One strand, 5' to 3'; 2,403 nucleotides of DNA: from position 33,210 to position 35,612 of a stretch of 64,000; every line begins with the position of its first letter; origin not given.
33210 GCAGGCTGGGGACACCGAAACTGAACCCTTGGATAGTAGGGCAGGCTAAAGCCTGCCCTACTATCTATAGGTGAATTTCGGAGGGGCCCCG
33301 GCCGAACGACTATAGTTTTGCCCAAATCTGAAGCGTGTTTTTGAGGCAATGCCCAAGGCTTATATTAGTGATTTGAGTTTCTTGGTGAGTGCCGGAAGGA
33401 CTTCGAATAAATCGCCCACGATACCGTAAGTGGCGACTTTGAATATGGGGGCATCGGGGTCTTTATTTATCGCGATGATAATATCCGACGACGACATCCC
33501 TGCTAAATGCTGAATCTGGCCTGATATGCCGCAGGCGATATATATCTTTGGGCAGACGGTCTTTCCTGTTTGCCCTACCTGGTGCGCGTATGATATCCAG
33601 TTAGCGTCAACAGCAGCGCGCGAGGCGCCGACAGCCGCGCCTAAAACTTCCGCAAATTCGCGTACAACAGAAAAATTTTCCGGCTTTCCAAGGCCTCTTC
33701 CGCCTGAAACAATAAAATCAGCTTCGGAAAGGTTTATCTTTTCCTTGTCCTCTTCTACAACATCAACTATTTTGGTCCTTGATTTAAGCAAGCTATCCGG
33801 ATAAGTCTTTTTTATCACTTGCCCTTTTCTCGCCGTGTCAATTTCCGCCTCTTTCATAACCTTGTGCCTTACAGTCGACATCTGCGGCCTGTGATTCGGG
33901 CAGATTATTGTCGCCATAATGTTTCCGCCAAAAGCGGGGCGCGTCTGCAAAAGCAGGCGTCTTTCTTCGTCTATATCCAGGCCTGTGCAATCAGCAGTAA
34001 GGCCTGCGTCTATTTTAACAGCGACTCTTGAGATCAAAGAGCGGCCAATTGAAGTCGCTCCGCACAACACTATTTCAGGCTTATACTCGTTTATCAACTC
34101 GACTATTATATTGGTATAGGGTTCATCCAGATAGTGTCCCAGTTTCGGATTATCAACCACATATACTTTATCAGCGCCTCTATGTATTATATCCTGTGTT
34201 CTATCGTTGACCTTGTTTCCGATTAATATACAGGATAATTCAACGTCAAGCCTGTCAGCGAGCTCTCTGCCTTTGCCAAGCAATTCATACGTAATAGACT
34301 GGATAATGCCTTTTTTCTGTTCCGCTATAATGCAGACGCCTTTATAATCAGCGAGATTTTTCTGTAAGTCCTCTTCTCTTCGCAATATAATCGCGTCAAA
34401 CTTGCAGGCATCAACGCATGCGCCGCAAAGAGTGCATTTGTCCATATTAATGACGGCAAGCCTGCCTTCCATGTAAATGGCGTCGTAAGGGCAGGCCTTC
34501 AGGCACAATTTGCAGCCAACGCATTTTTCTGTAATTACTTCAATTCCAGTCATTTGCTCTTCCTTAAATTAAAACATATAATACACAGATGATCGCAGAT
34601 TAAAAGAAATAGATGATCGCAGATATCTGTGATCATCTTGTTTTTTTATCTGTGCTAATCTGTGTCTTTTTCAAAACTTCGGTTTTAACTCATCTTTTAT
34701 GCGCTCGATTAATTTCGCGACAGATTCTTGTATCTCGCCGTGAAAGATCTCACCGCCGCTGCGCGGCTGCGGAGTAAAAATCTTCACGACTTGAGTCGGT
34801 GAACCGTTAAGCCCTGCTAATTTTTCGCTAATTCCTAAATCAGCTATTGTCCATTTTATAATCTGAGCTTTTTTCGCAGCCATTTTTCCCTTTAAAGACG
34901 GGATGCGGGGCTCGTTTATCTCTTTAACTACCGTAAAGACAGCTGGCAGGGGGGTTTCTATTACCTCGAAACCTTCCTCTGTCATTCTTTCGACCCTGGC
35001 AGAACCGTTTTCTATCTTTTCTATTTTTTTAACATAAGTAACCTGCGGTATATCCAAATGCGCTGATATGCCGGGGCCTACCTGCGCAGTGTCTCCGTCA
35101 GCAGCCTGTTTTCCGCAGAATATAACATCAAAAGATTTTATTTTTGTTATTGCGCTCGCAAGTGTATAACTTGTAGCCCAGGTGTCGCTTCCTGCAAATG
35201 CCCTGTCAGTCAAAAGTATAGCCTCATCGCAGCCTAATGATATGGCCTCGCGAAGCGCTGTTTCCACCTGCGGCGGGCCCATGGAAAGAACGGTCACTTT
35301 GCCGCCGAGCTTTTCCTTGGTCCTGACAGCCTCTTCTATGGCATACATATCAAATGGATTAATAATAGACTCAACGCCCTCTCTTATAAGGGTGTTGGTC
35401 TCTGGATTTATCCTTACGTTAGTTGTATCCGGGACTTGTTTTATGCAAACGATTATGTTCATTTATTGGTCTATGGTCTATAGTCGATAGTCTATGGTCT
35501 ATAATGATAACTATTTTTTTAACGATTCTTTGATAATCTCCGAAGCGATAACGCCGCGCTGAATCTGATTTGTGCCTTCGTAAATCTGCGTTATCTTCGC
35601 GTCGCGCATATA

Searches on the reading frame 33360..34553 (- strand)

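Call 10: search_protein_families(library=pfam, proteins=[window:33360-34553:-])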
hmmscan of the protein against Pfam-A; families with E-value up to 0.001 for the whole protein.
window:33360-34553:- (397 aa): 13 families
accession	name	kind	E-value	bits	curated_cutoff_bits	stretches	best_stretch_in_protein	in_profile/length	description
PF01012.27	ETF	-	1.2e-50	172.3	26.7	1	73-252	1-179/181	Electron transfer flavoprotein domain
PF00766.25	ETF_alpha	-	3.3e-37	126.7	27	1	274-354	1-81/81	Electron transfer flavoprotein FAD-binding domain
PF00037.32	Fer4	-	2.6e-16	59.1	21.1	2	34-55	2-23/24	4Fe-4S binding domain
PF12797.12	Fer4_2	-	2.4e-11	43.2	24.5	2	4-23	3-22/22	4Fe-4S binding domain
PF12837.12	Fer4_6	-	3.2e-11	43.1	25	2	33-55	2-24/24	4Fe-4S binding domain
PF12838.12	Fer4_7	-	9e-10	39.3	27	1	10-54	1-52/52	4Fe-4S dicluster domain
PF13237.11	Fer4_10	-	3.9e-09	36.7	25.5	1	7-50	5-52/53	4Fe-4S dicluster domain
PF12800.12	Fer4_4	-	2.4e-08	34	24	1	8-24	1-17/17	4Fe-4S binding domain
PF13484.11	Fer4_16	-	6.7e-08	33.6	30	0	10-29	1-20/66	4Fe-4S double cluster binding domain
PF13187.11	Fer4_9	-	1.3e-07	31.9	27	1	10-54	1-51/52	4Fe-4S dicluster domain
PF14697.11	Fer4_21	-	1.8e-07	31.6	35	1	4-28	34-59/59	4Fe-4S dicluster domain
PF25160.1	LdpA_Fe-S-bd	-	8.5e-05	22.7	27.6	0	5-28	22-45/49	LdpA Fe-S cluster-binding domain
PF13183.11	Fer4_8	-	0.00071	20.5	27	0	37-52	2-17/68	4Fe-4S dicluster domain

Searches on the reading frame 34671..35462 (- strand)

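Call 10: search_protein_families(library=pfam, proteins=[window:34671-35462:-])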
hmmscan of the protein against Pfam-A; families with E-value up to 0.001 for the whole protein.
window:34671-35462:- (263 aa): 1 family
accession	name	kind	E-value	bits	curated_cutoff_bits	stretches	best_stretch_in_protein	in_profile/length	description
PF01012.27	ETF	-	4.3e-51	173.7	26.7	1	23-208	2-180/181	Electron transfer flavoprotein domain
